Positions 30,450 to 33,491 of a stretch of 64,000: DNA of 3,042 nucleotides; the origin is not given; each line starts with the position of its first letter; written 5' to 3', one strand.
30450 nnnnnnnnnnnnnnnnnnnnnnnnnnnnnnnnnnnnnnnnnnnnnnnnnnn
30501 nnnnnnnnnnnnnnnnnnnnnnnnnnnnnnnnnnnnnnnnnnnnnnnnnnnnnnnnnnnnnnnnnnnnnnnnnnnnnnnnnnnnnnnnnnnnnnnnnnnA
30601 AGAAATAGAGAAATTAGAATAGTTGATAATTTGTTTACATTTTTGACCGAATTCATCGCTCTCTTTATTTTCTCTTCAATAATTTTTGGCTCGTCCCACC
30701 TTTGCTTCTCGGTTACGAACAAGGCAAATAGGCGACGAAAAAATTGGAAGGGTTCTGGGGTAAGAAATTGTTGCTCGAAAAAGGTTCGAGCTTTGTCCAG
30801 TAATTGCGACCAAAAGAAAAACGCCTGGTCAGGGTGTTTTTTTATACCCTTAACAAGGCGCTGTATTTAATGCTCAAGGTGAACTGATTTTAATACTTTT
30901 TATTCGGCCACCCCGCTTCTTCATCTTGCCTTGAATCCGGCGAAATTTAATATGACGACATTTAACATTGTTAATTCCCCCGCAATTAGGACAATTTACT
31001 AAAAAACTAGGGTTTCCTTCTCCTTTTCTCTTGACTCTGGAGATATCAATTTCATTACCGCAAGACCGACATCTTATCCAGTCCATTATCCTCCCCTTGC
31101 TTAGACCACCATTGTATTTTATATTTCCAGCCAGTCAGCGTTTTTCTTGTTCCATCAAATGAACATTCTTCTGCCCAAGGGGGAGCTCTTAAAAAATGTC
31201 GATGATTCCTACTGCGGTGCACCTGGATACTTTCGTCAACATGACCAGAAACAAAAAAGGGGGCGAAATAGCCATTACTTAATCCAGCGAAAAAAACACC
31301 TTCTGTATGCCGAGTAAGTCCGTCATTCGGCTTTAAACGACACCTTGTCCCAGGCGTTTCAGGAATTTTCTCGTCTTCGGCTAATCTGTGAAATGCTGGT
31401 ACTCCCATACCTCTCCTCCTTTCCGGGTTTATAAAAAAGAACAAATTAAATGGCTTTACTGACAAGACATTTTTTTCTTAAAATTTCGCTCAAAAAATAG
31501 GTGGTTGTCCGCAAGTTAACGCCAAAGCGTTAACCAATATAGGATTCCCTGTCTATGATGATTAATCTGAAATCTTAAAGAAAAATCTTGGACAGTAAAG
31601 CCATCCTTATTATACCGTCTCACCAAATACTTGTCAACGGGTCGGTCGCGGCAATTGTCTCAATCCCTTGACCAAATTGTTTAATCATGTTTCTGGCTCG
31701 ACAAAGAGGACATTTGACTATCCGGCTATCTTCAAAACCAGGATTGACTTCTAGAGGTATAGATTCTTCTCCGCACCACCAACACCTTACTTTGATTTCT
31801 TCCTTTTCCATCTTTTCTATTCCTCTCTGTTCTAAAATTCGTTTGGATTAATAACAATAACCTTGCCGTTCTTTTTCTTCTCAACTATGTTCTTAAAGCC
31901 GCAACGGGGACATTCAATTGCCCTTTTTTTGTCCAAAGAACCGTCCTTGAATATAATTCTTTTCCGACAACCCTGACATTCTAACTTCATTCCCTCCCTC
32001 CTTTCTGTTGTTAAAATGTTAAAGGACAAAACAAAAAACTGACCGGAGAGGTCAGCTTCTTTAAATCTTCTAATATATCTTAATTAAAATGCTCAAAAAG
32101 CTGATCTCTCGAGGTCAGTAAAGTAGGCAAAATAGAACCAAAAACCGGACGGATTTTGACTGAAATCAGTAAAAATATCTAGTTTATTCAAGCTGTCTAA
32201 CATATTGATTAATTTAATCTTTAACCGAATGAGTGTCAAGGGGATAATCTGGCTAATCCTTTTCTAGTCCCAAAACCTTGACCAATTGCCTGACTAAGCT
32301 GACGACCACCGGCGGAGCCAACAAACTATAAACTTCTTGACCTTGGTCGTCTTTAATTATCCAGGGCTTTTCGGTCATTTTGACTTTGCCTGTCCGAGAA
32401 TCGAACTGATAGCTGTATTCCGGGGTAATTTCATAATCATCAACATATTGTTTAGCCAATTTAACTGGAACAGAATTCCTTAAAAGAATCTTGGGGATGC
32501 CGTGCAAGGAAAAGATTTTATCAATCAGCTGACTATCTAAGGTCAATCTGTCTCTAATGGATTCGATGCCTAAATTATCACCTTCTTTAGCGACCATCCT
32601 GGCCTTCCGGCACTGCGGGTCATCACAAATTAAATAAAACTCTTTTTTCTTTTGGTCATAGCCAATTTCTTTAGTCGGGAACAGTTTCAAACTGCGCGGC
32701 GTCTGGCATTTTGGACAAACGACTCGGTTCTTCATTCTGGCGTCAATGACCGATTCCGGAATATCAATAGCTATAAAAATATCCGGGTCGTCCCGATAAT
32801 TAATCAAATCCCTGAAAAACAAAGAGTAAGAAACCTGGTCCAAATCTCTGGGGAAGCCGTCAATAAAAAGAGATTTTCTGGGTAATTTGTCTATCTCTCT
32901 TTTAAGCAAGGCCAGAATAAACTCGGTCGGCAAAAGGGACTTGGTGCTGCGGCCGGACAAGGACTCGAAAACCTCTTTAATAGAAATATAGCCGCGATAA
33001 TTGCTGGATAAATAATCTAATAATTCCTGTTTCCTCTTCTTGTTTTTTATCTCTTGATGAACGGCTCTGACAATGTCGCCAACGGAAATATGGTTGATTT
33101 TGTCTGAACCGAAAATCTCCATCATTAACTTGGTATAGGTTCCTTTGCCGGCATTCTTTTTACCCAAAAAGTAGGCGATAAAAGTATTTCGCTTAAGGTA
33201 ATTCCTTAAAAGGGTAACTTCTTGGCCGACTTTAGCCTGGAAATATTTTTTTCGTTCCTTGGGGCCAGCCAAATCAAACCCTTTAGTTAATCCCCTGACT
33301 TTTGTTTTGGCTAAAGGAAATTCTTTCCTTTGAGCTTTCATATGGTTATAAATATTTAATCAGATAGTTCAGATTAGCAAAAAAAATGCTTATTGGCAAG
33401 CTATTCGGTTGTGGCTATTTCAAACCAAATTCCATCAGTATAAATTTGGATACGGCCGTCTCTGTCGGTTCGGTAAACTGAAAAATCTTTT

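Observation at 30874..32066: Cluster of three paralogous CxxC...CxxC zinc-ribbon miniproteins plus an unknown 117-aa protein, abutting the right IR arm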

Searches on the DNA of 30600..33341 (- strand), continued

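Call 97: search_rna_families(source=L081, start=11060, end=11300, threshold=evalue, max_evalue=10)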
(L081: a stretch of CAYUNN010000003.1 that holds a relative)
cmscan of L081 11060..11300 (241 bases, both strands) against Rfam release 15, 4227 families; matches with E-value up to 10: 3.
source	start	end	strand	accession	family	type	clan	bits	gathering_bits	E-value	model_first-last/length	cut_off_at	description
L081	11131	11217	-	RF00351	snoR20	Gene; snRNA; snoRNA; CD-box;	-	19.9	43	2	1-90/90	no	Small nucleolar RNA R20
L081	11195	11243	+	RF01923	mir-711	Gene; miRNA;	-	19.6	68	0.078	1-69/69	no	mir-711 microRNA precursor family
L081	11212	11246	+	RF01100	PK-BYV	Cis-reg;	-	13.8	50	1.8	1-40/40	no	3'-terminal pseudoknot in BYV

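Call 98: search_with_rna_model(model_id=R1, sources=[L017, L020, L024, L031, L032, L044, L046, L047, L052, L053, L070, L072, L081, L082, L083, L084, L088, L085, L073, L010, L011, L012, L090, L092, L094, L103, L105, L096, L104, L101, window], max_evalue=5e-9, make_alignment=true)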
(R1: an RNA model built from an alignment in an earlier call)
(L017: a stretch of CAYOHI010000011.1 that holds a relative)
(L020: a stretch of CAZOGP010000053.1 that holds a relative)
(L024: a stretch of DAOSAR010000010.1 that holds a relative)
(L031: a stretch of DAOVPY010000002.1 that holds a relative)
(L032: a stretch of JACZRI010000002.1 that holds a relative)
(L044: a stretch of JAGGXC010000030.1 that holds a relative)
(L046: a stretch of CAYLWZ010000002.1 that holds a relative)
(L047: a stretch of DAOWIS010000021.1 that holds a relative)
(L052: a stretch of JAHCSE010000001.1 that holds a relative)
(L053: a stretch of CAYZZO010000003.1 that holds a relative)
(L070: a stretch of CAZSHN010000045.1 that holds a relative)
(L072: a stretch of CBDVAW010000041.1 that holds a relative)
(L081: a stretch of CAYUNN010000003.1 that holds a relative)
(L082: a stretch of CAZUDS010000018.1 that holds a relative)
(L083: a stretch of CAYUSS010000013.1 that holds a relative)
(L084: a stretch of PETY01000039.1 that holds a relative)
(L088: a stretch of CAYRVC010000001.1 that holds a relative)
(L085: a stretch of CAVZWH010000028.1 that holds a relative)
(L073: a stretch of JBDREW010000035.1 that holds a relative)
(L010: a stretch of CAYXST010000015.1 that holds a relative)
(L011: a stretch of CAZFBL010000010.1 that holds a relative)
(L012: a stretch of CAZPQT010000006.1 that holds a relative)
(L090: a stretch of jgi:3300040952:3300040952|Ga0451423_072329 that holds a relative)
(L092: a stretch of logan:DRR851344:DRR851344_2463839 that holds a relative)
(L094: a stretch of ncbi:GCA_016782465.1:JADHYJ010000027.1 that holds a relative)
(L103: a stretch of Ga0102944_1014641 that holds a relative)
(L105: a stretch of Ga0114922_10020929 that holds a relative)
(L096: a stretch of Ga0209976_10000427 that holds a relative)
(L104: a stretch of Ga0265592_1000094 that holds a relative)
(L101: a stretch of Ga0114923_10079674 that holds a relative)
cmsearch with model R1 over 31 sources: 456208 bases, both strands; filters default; matches with E-value up to 5e-9: 31.
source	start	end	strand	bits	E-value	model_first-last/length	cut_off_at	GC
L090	3802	3966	+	182.4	2.2e-40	1-166/166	no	0.38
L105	1664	1829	-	180.7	5.4e-40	1-166/166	no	0.36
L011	10647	10810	+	180.4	6.7e-40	1-166/166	no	0.39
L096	4381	4545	-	179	1.4e-39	1-166/166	no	0.38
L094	3802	3967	+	176.4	5.8e-39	1-166/166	no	0.36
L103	193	356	-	175.8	8.1e-39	1-166/166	no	0.4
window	31442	31606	-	171.5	8.2e-38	1-166/166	no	0.34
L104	4518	4680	+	169.1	3.1e-37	1-166/166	no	0.35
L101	419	581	-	166.5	1.3e-36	1-166/166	no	0.36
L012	11133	11295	+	163.3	7.3e-36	1-166/166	no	0.37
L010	9911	10069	+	154.8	7.7e-34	1-166/166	no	0.38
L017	3364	3524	+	108.1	9.6e-23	1-166/166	no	0.37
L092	3707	3870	+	107.8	1.1e-22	1-166/166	no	0.4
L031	13557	13709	+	74.3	1.1e-14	1-166/166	no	0.44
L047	11141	11287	+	72.1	3.4e-14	1-166/166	no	0.39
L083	11088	11236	+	69.7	1.3e-13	1-166/166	no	0.43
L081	11099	11255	+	67.1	5.2e-13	1-166/166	no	0.38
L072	3743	3899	+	66.4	7.7e-13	1-166/166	no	0.38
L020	3859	4033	+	65.9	1e-12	1-166/166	no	0.46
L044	9617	9771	+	58.1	7.1e-11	1-166/166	no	0.4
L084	2082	2225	+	58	7.8e-11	1-166/166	no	0.49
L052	11170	11326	+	57.9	8.2e-11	1-166/166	no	0.45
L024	9546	9683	+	57.4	1.1e-10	1-166/166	no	0.46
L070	1616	1773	+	56.9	1.4e-10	1-166/166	no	0.42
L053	3281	3431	+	56.8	1.5e-10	1-166/166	no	0.36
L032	11237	11381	+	56.7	1.6e-10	1-166/166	no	0.48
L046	11188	11340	+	56.1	2.2e-10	1-166/166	no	0.3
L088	6661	6795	+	56.1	2.2e-10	1-166/166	no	0.37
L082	2159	2309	+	55.3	3.4e-10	1-166/166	no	0.47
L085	11087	11202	+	54.7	4.7e-10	23-138/166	no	0.43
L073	9222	9364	+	52.9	1.2e-09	1-166/166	no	0.37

Alignment A12: 31 matches aligned to the model, 206 columns, each read 5' to 3' on its own strand. Consensus structure (alignment columns), stored with it:
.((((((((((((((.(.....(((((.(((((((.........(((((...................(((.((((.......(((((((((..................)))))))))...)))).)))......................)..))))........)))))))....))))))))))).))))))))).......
